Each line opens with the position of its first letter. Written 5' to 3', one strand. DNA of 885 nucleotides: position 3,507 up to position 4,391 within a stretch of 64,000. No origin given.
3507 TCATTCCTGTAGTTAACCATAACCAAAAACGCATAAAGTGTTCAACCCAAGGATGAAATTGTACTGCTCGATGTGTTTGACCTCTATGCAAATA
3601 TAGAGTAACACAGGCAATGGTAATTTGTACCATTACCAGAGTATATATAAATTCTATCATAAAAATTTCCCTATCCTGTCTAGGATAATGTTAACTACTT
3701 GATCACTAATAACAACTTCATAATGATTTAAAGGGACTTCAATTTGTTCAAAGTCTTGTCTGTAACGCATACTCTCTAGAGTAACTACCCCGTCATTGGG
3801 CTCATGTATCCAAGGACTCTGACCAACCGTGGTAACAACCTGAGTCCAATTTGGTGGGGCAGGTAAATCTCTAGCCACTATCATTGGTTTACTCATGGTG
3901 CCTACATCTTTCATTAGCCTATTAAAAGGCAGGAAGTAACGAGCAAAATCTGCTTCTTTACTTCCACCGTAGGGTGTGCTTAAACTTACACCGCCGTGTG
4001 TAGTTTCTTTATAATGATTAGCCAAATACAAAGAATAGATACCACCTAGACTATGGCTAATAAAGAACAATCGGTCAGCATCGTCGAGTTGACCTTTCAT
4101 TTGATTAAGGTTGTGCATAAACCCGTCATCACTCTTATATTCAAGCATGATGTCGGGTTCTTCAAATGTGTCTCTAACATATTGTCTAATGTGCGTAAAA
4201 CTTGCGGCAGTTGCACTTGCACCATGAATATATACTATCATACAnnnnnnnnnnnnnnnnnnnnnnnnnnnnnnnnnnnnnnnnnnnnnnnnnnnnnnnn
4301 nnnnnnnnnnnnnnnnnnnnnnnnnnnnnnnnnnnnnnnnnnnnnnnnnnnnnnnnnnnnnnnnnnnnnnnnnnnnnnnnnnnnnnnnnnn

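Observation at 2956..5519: Lipid and central-carbon auxiliary genes: isocitrate lyase with a fatty-acid desaturase and a lipase-like hydrolase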

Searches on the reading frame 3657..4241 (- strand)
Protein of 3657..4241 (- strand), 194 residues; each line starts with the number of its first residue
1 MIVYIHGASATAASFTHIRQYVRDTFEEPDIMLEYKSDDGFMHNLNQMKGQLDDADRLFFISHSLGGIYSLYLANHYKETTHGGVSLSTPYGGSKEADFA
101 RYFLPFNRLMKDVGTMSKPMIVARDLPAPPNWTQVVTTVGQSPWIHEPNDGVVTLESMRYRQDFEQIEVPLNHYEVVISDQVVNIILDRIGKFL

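Call 3: search_protein_families(library=pfam, proteins=[window:3657-4241:-], max_evalue=0.01)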
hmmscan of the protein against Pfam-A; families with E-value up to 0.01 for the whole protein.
window:3657-4241:- (194 aa): 2 families
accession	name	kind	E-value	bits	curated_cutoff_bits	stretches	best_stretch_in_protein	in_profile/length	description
PF12697.13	Abhydrolase_6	-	0.0032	18.6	26.3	0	41-137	63-145/217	Alpha/beta hydrolase family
PF12146.15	Hydrolase_4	-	0.0041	16.9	27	1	54-107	74-123/239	Serine aminopeptidase, S33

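Call 4: search_protein_families(library=ncbifam, proteins=[window:3657-4241:-], max_evalue=0.01)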
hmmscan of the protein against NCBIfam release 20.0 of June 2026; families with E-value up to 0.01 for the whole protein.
window:3657-4241:- (194 aa): 0 families

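Call 10: search_protein_families(library=phrogs, proteins=[window:3657-4241:-], max_evalue=0.001)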
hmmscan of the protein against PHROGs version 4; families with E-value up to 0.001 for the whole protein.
window:3657-4241:- (194 aa): 0 families

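Call 36: find_homologous_proteins(query=window:3657-4241:-, max_evalue=0.001)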
Query window:3657-4241:- (194 aa): 647 proteins with E <= 0.001 among 694 candidates; the best 120 are listed.
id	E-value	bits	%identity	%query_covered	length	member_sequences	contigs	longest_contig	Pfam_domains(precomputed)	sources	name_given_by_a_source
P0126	4.8e-128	442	100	100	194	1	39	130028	-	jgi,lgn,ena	jgi:pimeloyl-ACP methyl ester carboxylesterase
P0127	1.5e-117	408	92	100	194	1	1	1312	-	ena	-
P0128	1.5e-117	408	92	100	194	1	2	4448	-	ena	-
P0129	3.5e-115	400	90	100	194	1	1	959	-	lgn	-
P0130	2.2e-113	394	88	100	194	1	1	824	-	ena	-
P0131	1.4e-110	385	88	100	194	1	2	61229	-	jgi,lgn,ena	-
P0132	7.4e-109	379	84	100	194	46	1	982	-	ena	-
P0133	3.6e-108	377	85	100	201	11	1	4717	-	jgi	jgi:predicted alpha/beta hydrolase family esterase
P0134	1.1e-107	376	85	100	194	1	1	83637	-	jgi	jgi:pimeloyl-ACP methyl ester carboxylesterase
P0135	3.0e-106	371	85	100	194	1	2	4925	-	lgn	-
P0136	4.1e-106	371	84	100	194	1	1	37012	-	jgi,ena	jgi:pimeloyl-ACP methyl ester carboxylesterase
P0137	4.2e-106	370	84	100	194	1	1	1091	-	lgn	-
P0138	5.6e-106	370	84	100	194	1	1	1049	-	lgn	-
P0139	5.9e-106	370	84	100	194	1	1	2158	-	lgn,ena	-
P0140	7.9e-106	370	85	100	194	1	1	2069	-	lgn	-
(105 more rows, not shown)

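Call 39: search_solved_structures(query=A1, max_evalue=10, show_alignments=2)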
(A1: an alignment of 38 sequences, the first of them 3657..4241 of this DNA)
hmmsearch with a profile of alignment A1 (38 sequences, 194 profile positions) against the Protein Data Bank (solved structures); distinct sequences matched with E-value up to 10: 32.
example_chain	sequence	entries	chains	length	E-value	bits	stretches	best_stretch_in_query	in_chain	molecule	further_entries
8xy5_A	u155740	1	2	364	0.018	17.6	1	54-106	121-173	Alpha/beta hydrolase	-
7x2p_A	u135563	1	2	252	0.019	17.5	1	36-95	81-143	Putative lipase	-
1ys1_X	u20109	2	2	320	0.029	17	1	54-107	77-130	Lipase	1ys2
1hqd_A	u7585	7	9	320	0.029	16.9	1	54-107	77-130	LIPASE | TRIACYL-GLYCEROL-HYDROLASE | TRIACYL-GLYCEROL HYDROLASE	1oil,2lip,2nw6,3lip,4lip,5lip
7cof_A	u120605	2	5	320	0.032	16.8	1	54-106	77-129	Alpha/beta hydrolase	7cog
1qge_D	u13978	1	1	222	0.054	16.1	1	54-104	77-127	PROTEIN (TRIACYLGLYCEROL HYDROLASE)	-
3w9u_A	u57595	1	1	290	0.07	15.7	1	53-104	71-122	Putative lipase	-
6jd9_A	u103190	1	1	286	0.071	15.7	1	53-103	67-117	Alpha/beta hydrolase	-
4gw3_A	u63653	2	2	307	0.083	15.5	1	53-104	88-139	Putative lipase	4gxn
1tah_B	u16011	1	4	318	0.092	15.3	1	54-104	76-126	LIPASE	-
1cvl_A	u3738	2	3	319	0.092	15.3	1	54-104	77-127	TRIACYLGLYCEROL HYDROLASE | Lipase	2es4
3oos_A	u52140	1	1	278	0.3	13.6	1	57-119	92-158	Alpha/beta hydrolase family protein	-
4hs9_A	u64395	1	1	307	0.32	13.6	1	54-103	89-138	Lipase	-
8yye_A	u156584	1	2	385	0.53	12.8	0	45-78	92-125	triacylglycerol lipase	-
1ex9_A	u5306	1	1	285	0.66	12.5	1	52-104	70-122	LACTONIZING LIPASE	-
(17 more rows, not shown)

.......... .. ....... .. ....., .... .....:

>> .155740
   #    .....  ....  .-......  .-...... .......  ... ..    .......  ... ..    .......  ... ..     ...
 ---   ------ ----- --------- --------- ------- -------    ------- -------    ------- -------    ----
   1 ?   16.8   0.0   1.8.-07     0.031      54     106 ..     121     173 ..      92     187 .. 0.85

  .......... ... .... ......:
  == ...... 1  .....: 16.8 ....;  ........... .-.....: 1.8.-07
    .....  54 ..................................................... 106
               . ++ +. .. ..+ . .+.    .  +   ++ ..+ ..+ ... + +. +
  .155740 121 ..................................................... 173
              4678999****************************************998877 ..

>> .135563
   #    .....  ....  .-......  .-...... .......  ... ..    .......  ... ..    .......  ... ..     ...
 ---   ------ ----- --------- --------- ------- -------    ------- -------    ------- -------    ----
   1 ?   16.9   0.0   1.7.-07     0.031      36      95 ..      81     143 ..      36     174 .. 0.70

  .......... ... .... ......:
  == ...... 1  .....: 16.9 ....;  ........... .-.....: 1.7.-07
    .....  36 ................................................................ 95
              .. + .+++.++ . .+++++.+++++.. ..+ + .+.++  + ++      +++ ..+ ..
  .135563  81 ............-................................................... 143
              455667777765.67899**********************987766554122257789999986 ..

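Call 42: predict_structure(alignment_id=A1)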
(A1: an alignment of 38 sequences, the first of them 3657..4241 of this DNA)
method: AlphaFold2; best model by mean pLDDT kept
length: 194 residues; sequences in the alignment: 38
mean_pLDDT: 78.7   pTM: 0.81
mean pLDDT of the five models: 78.7, 73.6, 73.0, 71.4, 68.4
residues with pLDDT >= 90: 86; 70-90: 60; 50-70: 15; < 50: 33
segments of 3 or more residues with pLDDT < 50: 93-114, 142-152
pLDDT, mean of each block of 10 residues (from residue 1): 80 82 95 81 90 95 87 95 87 47 38 57 84 86 45 67 90 86 97 92
secondary structure, 60 per line:
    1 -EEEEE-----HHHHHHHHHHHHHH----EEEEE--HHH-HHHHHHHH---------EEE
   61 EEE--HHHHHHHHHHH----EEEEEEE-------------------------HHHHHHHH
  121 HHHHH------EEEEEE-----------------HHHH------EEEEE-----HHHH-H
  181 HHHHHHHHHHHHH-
elements in order: E2-6 H12-25 E30-34 H41-48 E58-63 H66-76 E81-87 H113-125 E132-137 H155-158 E165-169 H175-178 H180-193

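Call 44: fold_search(model_id=the predicted structure, library=pdb)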
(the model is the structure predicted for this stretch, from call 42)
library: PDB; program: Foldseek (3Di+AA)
matches with E <= 10: 1748; with E <= 0.001: 542
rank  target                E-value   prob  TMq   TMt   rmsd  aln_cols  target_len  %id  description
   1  3w9u                  1.8e-06  1.00  0.63  0.47   6.4       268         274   13  Crystal structure of Lipk107 (released 2013-12-04)
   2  4gw3                  2.0e-06  1.00  0.62  0.44   7.6       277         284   14  Crystal Structure of the Lipase from Proteus mirabilis (released 2013-02-06)
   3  3w06                  2.9e-06  1.00  0.55  0.42   9.1       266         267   13  Crystal structure of Arabidopsis thaliana DWARF14 Like (AtD14L) (released 2013-01-23)
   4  6azb_A                2.9e-06  1.00  0.52  0.41   8.7       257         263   11  Crystal structure of Physcomitrella patens KAI2-like E (released 2019-02-06)
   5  6jd9                  3.3e-06  1.00  0.61  0.44   7.6       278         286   12  Proteus mirabilis lipase mutant - I118V/E130G (released 2019-07-24)
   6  4hs9                  3.5e-06  1.00  0.60  0.43   7.7       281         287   14  Methanol tolerant mutant of the Proteus mirabilis lipase (released 2013-05-22)
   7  6brt_A                3.5e-06  1.00  0.57  0.41   8.5       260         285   10  F-box protein CTH with hydrolase (released 2018-11-21)
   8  7k2z                  4.7e-06  1.00  0.51  0.39  12.1       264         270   12  Crystal structure of Pisum sativum KAI2 Apo form (released 2022-02-16)
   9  5z9h                  5.7e-06  1.00  0.54  0.42   9.1       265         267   13  Crystal structure of KAI2_ply2(A219V) (released 2018-08-22)
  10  3e0x_B                6.4e-06  1.00  0.60  0.49   6.2       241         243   14  The crystal structure of a Lipase-esterase related protein from Clostridium acetobutylicum ATCC 824 (released 2008-09-30)
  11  4wdr_A                6.8e-06  1.00  0.67  0.46   7.2       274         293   12  Crystal structure of haloalkane dehalogenase LinB 140A+143L+177W+211L mutant (LinB86) from Sphingobium japonicum UT26 (released 2015-12-23)
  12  4ih1                  6.8e-06  1.00  0.54  0.41   9.1       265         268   13  Crystal structure of Karrikin Insensitive 2 (KAI2) from Arabidopsis thaliana (released 2013-01-30)
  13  8ooh_B                7.2e-06  1.00  0.58  0.42   8.1       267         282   14  Cryo-EM map of the focused refinement of the subfamily III haloalkane dehalogenase from Haloferax mediterranei dimer f (released 2023-10-11)
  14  4uhd                  7.7e-06  1.00  0.59  0.43  10.8       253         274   13  Structural studies of a thermophilic esterase from Thermogutta terrifontis (acetate bound) (released 2015-06-10)
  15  8b5o_B                8.1e-06  1.00  0.61  0.44   8.1       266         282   11  Structure of haloalkane dehalogenase DmmarA from Mycobacterium marinum at pH 5.5 (released 2023-08-30)
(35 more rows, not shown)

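Call 47: search_dna_similar(query=window:3657-4241:-, collection=phages, mode=protein, max_rows=20, max_evalue=0.001)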
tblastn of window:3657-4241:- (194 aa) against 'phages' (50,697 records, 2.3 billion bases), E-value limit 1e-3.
Records with a match: 3; places in all: 3; records where one place covers at least 80% of the query: 2.
Best place of each record, by identity: <60% 3.
By first word of the organism name: Ralstonia 2; Vibrio 1.
By host as written in the record: Ralstonia solanacearum 2; Vibrio cyclitrophicus 1.
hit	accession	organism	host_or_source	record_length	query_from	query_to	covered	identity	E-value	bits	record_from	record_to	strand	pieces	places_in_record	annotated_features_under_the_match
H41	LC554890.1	Ralstonia phage RP13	Ralstonia solanacearum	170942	1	186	96%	40.3%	4e-34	132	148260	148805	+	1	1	hypothetical protein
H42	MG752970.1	Ralstonia phage RsoM2USA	Ralstonia solanacearum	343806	2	186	95%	27.8%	1e-15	80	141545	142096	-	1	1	hypothetical protein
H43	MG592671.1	Vibrio phage 2.275.O._10N.286.54.E11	Vibrio cyclitrophicus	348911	39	183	75%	27.1%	3e-4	47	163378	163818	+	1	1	triacylglycerol esterase/lipase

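Call 60: find_related_loci(query=window:3657-4241:-, collection=viral_contigs, flank=8000)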
Query window:3657-4241:- (194 aa) in viral_contigs; peptide patterns used: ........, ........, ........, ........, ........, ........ (x = any residue, [..] = any of these).
18 stretches matched a pattern; 18 encode a relative of the query (tblastn E <= 1e-3); 18 distinct loci.
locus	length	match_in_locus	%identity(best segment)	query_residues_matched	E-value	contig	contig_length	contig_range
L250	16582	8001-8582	85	1-194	2e-114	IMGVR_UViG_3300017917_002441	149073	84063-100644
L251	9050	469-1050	83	1-194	1e-110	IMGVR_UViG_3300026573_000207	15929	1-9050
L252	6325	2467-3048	83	1-194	1e-110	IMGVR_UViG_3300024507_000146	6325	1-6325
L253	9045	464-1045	83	1-194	1e-110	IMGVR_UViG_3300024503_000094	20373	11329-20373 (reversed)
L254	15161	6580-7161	83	1-194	1e-110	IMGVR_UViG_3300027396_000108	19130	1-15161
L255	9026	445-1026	83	1-194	1e-110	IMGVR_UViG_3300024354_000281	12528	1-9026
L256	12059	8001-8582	83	1-194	1e-110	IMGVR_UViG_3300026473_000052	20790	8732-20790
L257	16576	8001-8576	84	1-192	2e-110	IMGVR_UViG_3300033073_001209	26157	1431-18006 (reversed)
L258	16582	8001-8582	79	1-194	4e-107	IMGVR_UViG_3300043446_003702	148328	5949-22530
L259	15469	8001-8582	79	1-194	1e-106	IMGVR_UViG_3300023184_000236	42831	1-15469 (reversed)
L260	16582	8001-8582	78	1-194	4e-103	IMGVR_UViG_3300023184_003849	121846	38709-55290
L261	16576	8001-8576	83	1-192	1e-110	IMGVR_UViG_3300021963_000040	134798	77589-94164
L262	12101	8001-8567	64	1-193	2e-83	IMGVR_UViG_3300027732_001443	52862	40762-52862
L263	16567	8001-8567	64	1-193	2e-83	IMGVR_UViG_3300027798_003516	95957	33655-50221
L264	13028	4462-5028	64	1-193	2e-83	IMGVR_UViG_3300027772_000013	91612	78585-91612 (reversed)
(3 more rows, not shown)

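Call 78: search_protein_representatives(alignment_id=A1)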
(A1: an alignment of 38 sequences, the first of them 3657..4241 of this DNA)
Query: 38 sequences, 194 profile positions. Proteins with E-value up to 0.001 (for the whole library): 568; up to 1e-10: 320; up to 1e-30: 75. The best 150 are listed.
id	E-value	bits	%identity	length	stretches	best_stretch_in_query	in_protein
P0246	1.5e-68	246.3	-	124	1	58-179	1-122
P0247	6.1e-58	211.7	-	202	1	3-191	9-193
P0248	3.0e-57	209.4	-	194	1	2-193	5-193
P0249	1.5e-56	207.1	-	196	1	2-192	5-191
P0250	8.5e-53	194.9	-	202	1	2-192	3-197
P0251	1.7e-52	193.9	-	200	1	2-192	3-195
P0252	1.9e-52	193.8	-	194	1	2-193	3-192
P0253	3.4e-51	189.7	-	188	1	2-190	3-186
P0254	6.6e-51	188.7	-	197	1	3-189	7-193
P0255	5.9e-50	185.6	-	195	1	2-191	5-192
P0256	1.2e-49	184.7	-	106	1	93-193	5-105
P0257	2.9e-49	183.4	-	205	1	2-191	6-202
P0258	9.6e-49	181.7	-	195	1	2-190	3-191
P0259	2.4e-48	180.4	-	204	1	2-188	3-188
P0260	1.0e-47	178.3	-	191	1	3-189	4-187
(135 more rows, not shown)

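Call 80: search_protein_families(library=pfam, alignment_id=A3, max_evalue=0.01)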
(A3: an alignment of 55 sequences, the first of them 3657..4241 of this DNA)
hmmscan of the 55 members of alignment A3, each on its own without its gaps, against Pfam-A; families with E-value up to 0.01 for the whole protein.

A. member 1, window:3657-4241:- (194 aa): 2 families
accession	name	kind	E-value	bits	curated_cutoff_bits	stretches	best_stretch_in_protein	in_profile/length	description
PF12697.13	Abhydrolase_6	-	0.0032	18.6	26.3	0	41-137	63-145/217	Alpha/beta hydrolase family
PF12146.15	Hydrolase_4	-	0.0041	16.9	27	1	54-107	74-123/239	Serine aminopeptidase, S33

B. families by the number of members that match (of 55 scanned): 26 families (the first 25 are shown)
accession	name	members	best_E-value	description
PF12697.13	Abhydrolase_6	51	8.8e-11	Alpha/beta hydrolase family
PF12146.15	Hydrolase_4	45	1.2e-08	Serine aminopeptidase, S33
PF00561.26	Abhydrolase_1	44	2.1e-08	alpha/beta hydrolase fold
PF07819.20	PGAP1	41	1.5e-08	PGAP1-like alpha/beta domain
PF05057.20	DUF676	20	2.3e-05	Putative serine esterase (DUF676)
PF05728.18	UPF0227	18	1.9e-08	Uncharacterised protein family (UPF0227)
PF00975.26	Thioesterase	17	9.6e-08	Thioesterase domain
PF06821.19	Ser_hydrolase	14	1.2e-05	Serine hydrolase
PF02450.21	LCAT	13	0.0017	Lecithin:cholesterol acyltransferase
PF02089.21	Palm_thioest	11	5.7e-06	Palmitoyl protein thioesterase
PF12695.13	Abhydrolase_5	10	5.8e-06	Alpha/beta hydrolase family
PF01764.32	Lipase_3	8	1.8e-06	Lipase (class 3)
PF00756.26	Esterase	8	1.6e-05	Putative esterase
PF24096.1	DUF7379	7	2.4e-05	Domain of unknown function (DUF7379)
PF06028.17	DUF915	6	2.2e-05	Alpha/beta hydrolase of unknown function (DUF915)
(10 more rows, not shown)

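Call 81: search_solved_structures(query=A3, max_evalue=1, show_alignments=1)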
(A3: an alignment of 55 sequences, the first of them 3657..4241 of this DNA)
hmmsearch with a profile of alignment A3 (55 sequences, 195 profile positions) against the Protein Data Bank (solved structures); distinct sequences matched with E-value up to 1: 297 (the best 60 are shown).
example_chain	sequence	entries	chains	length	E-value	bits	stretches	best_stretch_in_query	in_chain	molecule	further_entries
7x2p_A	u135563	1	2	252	5.8e-11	45.5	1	3-128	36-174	Putative lipase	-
8xy5_A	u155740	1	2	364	5.5e-10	42.3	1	41-103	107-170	Alpha/beta hydrolase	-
1hqd_A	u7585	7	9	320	2.1e-09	40.4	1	43-103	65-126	LIPASE | TRIACYL-GLYCEROL-HYDROLASE | TRIACYL-GLYCEROL HYDROLASE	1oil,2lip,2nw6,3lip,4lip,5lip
1ys1_X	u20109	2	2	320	2.1e-09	40.4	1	43-103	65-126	Lipase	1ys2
1tah_B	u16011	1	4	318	2.3e-09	40.3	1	41-105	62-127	LIPASE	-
1cvl_A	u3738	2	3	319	2.4e-09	40.3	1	41-105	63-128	TRIACYLGLYCEROL HYDROLASE | Lipase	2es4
6wpx_A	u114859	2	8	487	5.7e-09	39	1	3-100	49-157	BlEst2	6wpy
7cof_A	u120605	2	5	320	7.2e-09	38.7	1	40-103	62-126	Alpha/beta hydrolase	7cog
1qge_D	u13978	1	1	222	1.9e-08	37.3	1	41-104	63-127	PROTEIN (TRIACYLGLYCEROL HYDROLASE)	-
4nmw_A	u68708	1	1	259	2.5e-07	33.6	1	3-89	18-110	Pimelyl-[acyl-carrier protein] methyl ester esterase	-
3w9u_A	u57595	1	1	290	9.4e-07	31.8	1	31-109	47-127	Putative lipase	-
6jd9_A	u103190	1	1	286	1.1e-06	31.5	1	31-109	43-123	Alpha/beta hydrolase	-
4gw3_A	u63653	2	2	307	1.1e-06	31.5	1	31-109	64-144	Putative lipase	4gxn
1pja_A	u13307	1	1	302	1.5e-06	31.1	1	4-107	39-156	Palmitoyl-protein thioesterase 2 precursor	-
4hs9_A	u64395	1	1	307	2.7e-06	30.3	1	31-109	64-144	Lipase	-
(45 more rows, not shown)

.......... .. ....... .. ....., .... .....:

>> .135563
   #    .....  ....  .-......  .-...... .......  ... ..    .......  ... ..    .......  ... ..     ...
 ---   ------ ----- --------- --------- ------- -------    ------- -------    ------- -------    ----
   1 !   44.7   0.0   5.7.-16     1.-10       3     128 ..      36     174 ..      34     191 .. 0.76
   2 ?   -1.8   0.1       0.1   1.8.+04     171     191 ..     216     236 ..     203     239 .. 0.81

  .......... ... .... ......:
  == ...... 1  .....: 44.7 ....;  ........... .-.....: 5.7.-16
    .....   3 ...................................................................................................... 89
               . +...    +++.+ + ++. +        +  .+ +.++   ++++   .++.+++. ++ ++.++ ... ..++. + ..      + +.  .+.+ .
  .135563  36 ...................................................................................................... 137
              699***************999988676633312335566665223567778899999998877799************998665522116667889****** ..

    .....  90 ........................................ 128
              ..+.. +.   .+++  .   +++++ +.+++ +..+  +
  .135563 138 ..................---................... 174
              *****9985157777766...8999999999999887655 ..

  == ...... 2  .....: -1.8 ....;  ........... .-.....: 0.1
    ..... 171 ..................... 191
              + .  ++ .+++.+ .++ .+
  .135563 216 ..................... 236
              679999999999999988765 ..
